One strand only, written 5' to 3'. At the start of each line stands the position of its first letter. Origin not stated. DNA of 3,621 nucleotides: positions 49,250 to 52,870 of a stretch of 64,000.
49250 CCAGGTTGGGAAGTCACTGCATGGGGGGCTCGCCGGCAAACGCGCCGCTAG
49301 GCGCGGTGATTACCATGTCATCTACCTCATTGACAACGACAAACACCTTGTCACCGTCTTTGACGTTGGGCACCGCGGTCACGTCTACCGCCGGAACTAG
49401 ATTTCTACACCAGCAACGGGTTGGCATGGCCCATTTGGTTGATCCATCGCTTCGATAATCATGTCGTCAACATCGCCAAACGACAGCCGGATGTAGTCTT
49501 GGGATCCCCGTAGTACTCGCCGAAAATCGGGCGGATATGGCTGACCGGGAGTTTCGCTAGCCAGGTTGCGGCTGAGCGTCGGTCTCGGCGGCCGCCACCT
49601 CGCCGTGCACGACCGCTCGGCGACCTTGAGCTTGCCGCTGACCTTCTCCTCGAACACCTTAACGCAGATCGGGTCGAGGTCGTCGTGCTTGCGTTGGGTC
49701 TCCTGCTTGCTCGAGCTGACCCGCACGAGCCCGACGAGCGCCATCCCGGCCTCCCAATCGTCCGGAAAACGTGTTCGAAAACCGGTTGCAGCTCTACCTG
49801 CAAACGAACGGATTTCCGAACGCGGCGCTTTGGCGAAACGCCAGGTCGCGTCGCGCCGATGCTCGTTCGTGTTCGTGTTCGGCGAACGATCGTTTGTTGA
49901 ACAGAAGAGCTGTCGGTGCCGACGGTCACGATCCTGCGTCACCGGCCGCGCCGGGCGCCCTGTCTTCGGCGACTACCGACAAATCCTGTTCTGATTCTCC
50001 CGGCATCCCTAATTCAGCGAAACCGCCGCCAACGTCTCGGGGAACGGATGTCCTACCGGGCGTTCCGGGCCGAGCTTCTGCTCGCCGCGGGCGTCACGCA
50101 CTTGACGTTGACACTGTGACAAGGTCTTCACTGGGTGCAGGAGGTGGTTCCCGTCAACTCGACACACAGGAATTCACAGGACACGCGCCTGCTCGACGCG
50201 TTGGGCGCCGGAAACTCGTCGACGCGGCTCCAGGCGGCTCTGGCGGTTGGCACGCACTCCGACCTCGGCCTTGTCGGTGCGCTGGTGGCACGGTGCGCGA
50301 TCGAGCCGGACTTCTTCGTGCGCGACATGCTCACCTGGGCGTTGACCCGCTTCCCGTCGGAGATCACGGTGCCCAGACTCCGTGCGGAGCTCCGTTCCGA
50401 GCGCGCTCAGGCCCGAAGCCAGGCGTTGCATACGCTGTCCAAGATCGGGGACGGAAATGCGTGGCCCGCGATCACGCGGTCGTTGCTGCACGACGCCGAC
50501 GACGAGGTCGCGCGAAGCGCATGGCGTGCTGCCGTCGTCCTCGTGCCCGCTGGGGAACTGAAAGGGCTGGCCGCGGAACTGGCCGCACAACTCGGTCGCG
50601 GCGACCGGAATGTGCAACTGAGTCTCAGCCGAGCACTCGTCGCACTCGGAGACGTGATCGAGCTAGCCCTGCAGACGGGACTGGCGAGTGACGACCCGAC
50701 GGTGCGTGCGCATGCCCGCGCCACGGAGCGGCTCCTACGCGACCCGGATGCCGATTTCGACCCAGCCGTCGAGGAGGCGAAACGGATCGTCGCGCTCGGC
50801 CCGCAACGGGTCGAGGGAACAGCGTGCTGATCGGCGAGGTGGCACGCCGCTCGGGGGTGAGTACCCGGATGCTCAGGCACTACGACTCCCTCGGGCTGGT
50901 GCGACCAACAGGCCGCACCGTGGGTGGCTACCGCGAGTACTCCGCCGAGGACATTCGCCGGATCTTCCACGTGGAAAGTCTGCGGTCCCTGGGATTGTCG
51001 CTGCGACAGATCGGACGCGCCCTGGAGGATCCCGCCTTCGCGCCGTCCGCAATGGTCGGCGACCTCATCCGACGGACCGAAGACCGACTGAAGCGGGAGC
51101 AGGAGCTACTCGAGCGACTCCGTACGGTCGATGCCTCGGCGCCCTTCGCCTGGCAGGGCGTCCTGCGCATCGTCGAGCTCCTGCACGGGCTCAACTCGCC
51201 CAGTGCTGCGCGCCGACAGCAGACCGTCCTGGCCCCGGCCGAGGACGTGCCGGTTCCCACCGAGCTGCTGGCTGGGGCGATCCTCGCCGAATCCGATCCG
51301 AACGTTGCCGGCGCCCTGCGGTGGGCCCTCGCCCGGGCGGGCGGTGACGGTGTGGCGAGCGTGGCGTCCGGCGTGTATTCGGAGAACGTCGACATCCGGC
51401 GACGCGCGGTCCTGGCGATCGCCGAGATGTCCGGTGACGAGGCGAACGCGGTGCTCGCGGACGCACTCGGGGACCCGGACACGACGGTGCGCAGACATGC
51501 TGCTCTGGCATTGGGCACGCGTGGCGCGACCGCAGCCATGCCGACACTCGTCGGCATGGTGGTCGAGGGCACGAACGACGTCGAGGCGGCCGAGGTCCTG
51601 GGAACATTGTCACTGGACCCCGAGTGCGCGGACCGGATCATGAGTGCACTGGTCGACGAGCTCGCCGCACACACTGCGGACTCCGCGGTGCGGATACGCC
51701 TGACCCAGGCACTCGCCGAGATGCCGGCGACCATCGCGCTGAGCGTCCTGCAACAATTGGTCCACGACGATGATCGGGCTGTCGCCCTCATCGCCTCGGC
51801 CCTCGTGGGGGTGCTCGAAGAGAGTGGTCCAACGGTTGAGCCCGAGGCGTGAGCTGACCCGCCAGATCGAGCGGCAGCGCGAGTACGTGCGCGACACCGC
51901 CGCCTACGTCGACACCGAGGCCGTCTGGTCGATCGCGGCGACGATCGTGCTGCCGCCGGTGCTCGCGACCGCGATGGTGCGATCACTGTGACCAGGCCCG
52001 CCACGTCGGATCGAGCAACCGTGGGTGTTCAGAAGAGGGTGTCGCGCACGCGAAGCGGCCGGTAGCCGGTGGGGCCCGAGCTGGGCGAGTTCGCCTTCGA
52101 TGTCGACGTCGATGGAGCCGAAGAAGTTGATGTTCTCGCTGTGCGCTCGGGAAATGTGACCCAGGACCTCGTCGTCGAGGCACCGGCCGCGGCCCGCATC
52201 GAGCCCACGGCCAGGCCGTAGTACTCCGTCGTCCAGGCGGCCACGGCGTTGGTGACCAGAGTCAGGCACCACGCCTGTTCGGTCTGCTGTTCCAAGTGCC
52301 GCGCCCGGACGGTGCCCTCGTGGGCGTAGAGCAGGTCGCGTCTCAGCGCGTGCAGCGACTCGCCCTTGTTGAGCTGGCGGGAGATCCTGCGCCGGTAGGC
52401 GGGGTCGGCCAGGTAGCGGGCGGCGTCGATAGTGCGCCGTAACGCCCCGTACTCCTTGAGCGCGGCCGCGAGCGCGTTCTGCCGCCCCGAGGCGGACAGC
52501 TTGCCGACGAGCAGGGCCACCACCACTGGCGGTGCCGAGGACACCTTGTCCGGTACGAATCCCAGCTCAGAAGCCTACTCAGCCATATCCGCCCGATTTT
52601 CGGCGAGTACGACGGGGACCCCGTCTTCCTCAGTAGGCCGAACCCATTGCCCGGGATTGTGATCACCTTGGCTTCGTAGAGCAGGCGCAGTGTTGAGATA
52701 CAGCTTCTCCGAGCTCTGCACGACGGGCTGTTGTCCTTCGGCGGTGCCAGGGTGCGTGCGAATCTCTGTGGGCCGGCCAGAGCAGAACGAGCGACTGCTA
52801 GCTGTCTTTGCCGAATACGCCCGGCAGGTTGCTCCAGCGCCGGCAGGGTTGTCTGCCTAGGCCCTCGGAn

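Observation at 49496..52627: Tn3-family element with intact 44-bp ends and a perfect 5-bp target duplication but dead transposition genes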

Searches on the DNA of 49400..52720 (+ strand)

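Call 7: search_dna_similar(query=window:49400-52720:+, collection=plasmids, mode=near, max_rows=25)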
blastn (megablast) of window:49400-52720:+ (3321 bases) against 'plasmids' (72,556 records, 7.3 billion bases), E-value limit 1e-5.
Records with a match: 40; places in all: 43; records where one place covers at least 80% of the query: 0.
Best place of each record, by identity: 90-95% 1; 80-90% 36; 60-80% 3.
By first word of the organism name: Rhodococcus 23; Nocardia 6; Streptomyces 5; Embleya 1; Mycobacterium 1; Arthrobacter 1; Nonomuraea 1; Prauserella 1; Pseudonocardia 1.
By predicted mobility (MOB-suite, as given by PLSDB): non-mobilizable 15; mobilizable 15; conjugative 10.
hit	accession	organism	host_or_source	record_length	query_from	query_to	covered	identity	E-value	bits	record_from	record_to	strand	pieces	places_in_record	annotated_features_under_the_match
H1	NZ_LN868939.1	Nocardia farcinica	not known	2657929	702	2404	51%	73.7%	7e-179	636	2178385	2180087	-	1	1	none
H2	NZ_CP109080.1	Streptomyces sp. NBC_01795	-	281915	1426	2181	23%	82.3%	0e+0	651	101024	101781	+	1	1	HEAT repeat domain-containing protein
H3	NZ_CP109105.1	Streptomyces sp. NBC_01775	-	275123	1426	2181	23%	82.3%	0e+0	651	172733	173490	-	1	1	HEAT repeat domain-containing protein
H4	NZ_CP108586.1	Streptomyces sp. NBC_01186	-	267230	1426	2181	23%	82.3%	0e+0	651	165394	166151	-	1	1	HEAT repeat domain-containing protein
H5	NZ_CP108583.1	Streptomyces sp. NBC_01187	-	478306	1426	2181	23%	82.3%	0e+0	651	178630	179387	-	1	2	HEAT repeat domain-containing protein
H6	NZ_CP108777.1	Embleya sp. NBC_00896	-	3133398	2630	3115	15%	85.0%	4e-136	494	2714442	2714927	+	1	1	none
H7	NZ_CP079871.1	Mycobacterium sp. SMC-4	Homo sapiens,sputum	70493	2630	3115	15%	84.3%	2e-129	472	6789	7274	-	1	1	Tn3 family transposase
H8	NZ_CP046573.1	Rhodococcus sp. WAY2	cell culture,bacterial consortium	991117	2630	3115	15%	84.3%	2e-129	472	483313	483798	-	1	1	Tn3 family transposase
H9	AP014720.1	Arthrobacter sp. Hiyo8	-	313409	2628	3114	15%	83.8%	4e-126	460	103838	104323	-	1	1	transposase for transposon Tn1546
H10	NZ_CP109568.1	Nocardia sp. NBC_01377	-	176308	2630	3117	15%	81.3%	2e-105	392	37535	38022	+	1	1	Tn3 family transposase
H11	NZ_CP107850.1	Nocardia sp. NBC_00511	-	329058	2628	3117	15%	80.7%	6e-100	374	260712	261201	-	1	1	none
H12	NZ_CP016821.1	Rhodococcus sp. p52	oil-polluted soil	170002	2630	3115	15%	81.3%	2e-104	388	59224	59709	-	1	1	Tn3 family transposase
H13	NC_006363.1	Nocardia farcinica IFM 10152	-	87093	2630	3115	15%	81.2%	9e-103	383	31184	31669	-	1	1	Tn3 family transposase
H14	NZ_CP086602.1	Nocardia farcinica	Homo sapiens,whole organism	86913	2630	3115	15%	81.2%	9e-103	383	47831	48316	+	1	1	Tn3 family transposase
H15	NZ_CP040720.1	Rhodococcus pyridinivorans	prokaryote,Quinoline-degrading ...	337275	2630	3115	15%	81.1%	9e-103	383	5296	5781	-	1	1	Tn3 family transposase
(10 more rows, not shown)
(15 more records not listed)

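Call 11: get_annotated_region(hit=H7, flank=6000)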
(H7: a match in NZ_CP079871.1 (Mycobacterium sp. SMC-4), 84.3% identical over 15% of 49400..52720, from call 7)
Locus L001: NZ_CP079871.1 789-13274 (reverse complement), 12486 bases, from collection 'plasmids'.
description: Mycobacterium sp. SMC-4 plasmid pSMC-4_3
organism: Mycobacterium sp. SMC-4 (NCBI taxid 2857059)
taxonomy: Bacteria; Actinomycetota; Actinomycetes; Mycobacteriales; Mycobacteriaceae; Mycobacterium; Mycobacterium sp. SMC-4
host: -; source: Homo sapiens,sputum; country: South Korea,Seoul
typing (MOB-suite, as given by PLSDB): non-mobilizable
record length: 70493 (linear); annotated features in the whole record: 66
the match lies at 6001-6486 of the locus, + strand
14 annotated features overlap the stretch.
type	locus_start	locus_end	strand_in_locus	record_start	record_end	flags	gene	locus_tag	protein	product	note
CDS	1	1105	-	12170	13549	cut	-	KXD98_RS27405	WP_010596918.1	mercuric reductase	-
CDS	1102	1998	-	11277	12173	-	-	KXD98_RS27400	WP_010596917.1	cytochrome c biogenesis protein CcdA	GO:0017004 - cytochrome complex assembly [Evidence IEA]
CDS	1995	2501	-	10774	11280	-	-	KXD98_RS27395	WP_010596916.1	TlpA disulfide reductase family protein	-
CDS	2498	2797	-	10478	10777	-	-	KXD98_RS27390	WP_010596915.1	hypothetical protein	-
CDS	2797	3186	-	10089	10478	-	-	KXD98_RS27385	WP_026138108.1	metalloregulator ArsR/SmtB family transcription factor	GO:0006355 - regulation of DNA-templated transcription [Evidence IEA]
CDS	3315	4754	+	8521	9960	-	merA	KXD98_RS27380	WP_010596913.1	mercury(II) reductase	-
CDS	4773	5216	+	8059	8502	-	-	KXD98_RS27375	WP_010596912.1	MerR family transcriptional regulator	GO:0006355 - regulation of DNA-templated transcription [Evidence IEA]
CDS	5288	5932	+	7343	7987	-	merB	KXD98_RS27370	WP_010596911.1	organomercurial lyase MerB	GO:0018942 - organometal metabolic process [Evidence IEA]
CDS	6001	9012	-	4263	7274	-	-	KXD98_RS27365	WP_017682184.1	Tn3 family transposase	-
CDS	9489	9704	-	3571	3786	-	-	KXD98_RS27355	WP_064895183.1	hypothetical protein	-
CDS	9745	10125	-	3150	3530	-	-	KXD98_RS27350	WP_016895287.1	PIN domain-containing protein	-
CDS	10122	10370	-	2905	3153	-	-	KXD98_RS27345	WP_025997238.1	type II toxin-antitoxin system prevent-host-death family antitoxin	GO:0008219 - cell death [Evidence IEA]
CDS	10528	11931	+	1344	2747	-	-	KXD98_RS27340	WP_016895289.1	Shedu immune nuclease family protein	-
CDS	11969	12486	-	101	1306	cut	-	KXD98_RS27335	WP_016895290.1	helix-turn-helix domain-containing protein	-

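Call 12: get_annotated_region(hit=H1, flank=5000)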
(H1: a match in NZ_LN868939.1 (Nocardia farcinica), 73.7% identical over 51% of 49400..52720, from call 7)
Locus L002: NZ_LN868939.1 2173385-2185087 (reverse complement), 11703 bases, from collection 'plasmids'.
description: Nocardia farcinica strain NCTC11134 plasmid 2, complete sequence
organism: Nocardia farcinica (NCBI taxid 37329)
taxonomy: Bacteria; Actinomycetota; Actinomycetes; Mycobacteriales; Nocardiaceae; Nocardia; Nocardia farcinica
host: -; source: not known; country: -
typing (MOB-suite, as given by PLSDB): non-mobilizable
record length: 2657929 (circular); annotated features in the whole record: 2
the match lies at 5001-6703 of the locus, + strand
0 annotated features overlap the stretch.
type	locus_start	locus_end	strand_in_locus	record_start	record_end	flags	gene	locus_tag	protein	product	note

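Call 19: search_dna_similar(query=window:52500-52622:-, collection=plasmids, mode=distant, max_rows=40, max_evalue=0.01)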
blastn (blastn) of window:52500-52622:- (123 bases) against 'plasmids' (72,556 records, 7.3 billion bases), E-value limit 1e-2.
Records with a match: 56; places in all: 67; records where one place covers at least 80% of the query: 0.
Best place of each record, by identity: 95-99% 1; 90-95% 4; 80-90% 50; 60-80% 1.
By first word of the organism name: Rhodococcus 40; Nocardia 5; Pseudonocardia 2; Embleya 2; Gordonia 2; Mycobacterium 1; Arthrobacter 1; Prauserella 1; Saccharothrix 1; Amycolatopsis 1.
By predicted mobility (MOB-suite, as given by PLSDB): mobilizable 22; non-mobilizable 20; conjugative 14.
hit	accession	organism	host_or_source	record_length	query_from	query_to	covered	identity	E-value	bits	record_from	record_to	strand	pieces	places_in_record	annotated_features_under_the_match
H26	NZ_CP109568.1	Nocardia sp. NBC_01377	-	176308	1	109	76%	89.4%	6e-10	127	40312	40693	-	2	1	Tn3 family transposase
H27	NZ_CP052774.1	Pseudonocardia alni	Cell culture,soil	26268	1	60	49%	91.7%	8e-15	87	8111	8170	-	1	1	hypothetical protein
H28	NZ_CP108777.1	Embleya sp. NBC_00896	-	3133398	1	62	50%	85.5%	2e-10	73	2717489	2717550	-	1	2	none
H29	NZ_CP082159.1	Rhodococcus opacus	bacterial isolate,soil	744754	1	60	49%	85.2%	8e-9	67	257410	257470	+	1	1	none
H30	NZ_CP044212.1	Rhodococcus ruber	cell culture,landfill cover soil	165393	1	65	53%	77.3%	2e-3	49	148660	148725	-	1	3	none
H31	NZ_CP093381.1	Rhodococcus opacus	cell culture,forest soil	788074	1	60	49%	83.6%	1e-7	63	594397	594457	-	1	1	none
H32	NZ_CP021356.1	Rhodococcus oxybenzonivorans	river sediment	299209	57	113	46%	86.0%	2e-9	68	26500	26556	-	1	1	Tn3 family transposase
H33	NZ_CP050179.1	Rhodococcus pyridinivorans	bacterial pure culture,Soil sample from ...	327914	57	113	46%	86.0%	2e-9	68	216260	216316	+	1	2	none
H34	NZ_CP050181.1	Rhodococcus pyridinivorans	bacterial pure culture,Soil sample from ...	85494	57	113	46%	86.0%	2e-9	68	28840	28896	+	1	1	Tn3 family transposase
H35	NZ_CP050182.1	Rhodococcus pyridinivorans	bacterial pure culture,Soil sample from ...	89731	57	113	46%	86.0%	2e-9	68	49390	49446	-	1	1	Tn3 family transposase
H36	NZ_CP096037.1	Rhodococcus pyridinivorans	cell culture,soil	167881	57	113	46%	86.0%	2e-9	68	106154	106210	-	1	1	Tn3 family transposase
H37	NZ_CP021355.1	Rhodococcus oxybenzonivorans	river sediment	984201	1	60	49%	80.3%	5e-5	54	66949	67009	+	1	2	none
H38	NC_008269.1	Rhodococcus jostii RHA1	-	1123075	1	60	49%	80.3%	5e-5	54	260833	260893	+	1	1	record has no annotation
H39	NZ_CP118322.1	Rhodococcus sp. DK176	pure culture,crude oil-contaminated soil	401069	1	60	49%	80.3%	5e-5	54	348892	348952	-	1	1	none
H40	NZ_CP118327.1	Rhodococcus sp. DK17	pure culture,crude oil-contaminated soil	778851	1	60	49%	80.3%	5e-5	54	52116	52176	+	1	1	none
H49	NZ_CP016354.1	Prauserella marina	pure culture,ocean sediment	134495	1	45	37%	95.6%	5e-11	73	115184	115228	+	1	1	hypothetical protein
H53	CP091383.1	Saccharothrix sp. AJ9571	cell culture,sand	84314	1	44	36%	93.2%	3e-8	64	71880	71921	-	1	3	hypothetical protein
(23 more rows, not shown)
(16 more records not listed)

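Call 20: search_dna_similar(query=window:49501-49780:+, collection=plasmids, mode=distant, max_rows=40, max_evalue=0.01)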
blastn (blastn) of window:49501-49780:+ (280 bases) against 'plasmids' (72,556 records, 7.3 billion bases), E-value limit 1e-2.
Records with a match: 45; places in all: 48; records where one place covers at least 80% of the query: 0.
Best place of each record, by identity: >=99% 2; 95-99% 1; 90-95% 31; 80-90% 10; 60-80% 1.
By first word of the organism name: Rhodococcus 29; Nocardia 4; Streptomyces 2; Arthrobacter 2; Embleya 2; Pseudonocardia 2; Saccharothrix 1; Prauserella 1; Amycolatopsis 1; Streptomycetaceae 1.
By predicted mobility (MOB-suite, as given by PLSDB): mobilizable 18; non-mobilizable 15; conjugative 12.
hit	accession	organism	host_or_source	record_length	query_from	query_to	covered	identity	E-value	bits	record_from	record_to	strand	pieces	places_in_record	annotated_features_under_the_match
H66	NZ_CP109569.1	Nocardia sp. NBC_01377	-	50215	113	280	60%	85.1%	7e-46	191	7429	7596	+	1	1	recombinase family protein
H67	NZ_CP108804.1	Streptomyces sp. NBC_00873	-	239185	113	243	47%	80.9%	9e-26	124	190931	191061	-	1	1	recombinase family protein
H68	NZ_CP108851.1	Streptomyces sp. NBC_00842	-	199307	113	243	47%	80.9%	9e-26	124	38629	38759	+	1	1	recombinase family protein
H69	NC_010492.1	Arthrobacter sp. Chr15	-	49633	128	244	42%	71.8%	3e-7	64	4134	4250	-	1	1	recombinase family protein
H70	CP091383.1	Saccharothrix sp. AJ9571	cell culture,sand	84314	1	55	20%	91.1%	1e-10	73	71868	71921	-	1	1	hypothetical protein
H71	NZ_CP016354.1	Prauserella marina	pure culture,ocean sediment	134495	1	53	19%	90.7%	5e-10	73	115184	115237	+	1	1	hypothetical protein (x2)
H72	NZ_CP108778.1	Embleya sp. NBC_00896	-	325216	1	47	17%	91.5%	6e-9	68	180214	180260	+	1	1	none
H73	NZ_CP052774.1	Pseudonocardia alni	Cell culture,soil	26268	1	44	16%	93.2%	2e-8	67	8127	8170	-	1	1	hypothetical protein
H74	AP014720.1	Arthrobacter sp. Hiyo8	-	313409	1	49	18%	80.0%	6e-3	48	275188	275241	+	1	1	none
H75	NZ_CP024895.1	Amycolatopsis sp. AA4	Soil sample,soil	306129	1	45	16%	86.7%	4e-5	55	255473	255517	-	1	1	none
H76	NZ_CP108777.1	Embleya sp. NBC_00896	-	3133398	1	44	16%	86.4%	1e-4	54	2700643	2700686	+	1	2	none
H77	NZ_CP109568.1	Nocardia sp. NBC_01377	-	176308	1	41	15%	90.2%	1e-5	57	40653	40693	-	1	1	none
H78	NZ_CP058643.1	Rhodococcus sp. ZPP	cell culture,soil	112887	1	41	15%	87.8%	5e-4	53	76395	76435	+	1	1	none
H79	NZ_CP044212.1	Rhodococcus ruber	cell culture,landfill cover soil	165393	1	41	15%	85.4%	6e-3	48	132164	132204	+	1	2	hypothetical protein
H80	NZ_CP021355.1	Rhodococcus oxybenzonivorans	river sediment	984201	1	41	15%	85.4%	6e-3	48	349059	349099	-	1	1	none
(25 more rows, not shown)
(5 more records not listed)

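Call 21: get_annotated_region(hit=H26, flank=15000)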
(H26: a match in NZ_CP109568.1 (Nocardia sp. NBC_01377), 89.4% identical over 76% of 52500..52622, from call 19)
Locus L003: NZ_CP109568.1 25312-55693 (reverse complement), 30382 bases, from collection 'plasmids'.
description: Nocardia sp. NBC_01377 plasmid unnamed2, complete sequence
organism: Nocardia sp. NBC_01377 (NCBI taxid 2903595)
taxonomy: Bacteria; Actinomycetota; Actinomycetes; Mycobacteriales; Nocardiaceae; Nocardia; Nocardia sp. NBC 01377
host: -; source: -; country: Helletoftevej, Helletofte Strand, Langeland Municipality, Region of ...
typing (MOB-suite, as given by PLSDB): non-mobilizable
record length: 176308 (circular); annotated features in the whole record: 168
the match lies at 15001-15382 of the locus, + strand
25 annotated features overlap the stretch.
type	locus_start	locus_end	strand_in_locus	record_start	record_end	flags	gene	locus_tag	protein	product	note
CDS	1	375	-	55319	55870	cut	-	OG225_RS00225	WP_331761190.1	M48 family metalloprotease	GO:0006508 - proteolysis [Evidence IEA]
CDS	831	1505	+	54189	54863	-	-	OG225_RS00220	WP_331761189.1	hypothetical protein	-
CDS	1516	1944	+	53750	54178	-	-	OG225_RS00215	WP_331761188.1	hypothetical protein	-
CDS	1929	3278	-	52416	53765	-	-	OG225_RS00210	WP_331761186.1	cytochrome P450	-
CDS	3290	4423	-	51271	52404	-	-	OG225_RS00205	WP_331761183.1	DUF6545 domain-containing protein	-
CDS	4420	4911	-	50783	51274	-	-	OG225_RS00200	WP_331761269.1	ImmA/IrrE family metallo-endopeptidase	-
CDS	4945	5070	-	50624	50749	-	-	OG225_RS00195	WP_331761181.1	hypothetical protein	-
CDS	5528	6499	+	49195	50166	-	-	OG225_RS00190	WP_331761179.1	hypothetical protein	-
CDS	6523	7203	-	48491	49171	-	-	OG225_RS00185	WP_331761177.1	class I SAM-dependent methyltransferase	-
CDS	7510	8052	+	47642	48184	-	-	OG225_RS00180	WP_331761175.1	hypothetical protein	-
CDS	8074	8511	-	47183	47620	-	-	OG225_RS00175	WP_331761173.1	hypothetical protein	-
CDS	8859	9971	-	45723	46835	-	-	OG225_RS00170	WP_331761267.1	cutinase family protein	-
CDS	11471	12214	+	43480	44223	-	-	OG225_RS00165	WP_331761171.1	hypothetical protein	-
CDS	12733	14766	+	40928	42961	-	-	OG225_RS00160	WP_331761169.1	hypothetical protein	-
CDS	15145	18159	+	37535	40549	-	-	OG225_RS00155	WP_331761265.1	Tn3 family transposase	-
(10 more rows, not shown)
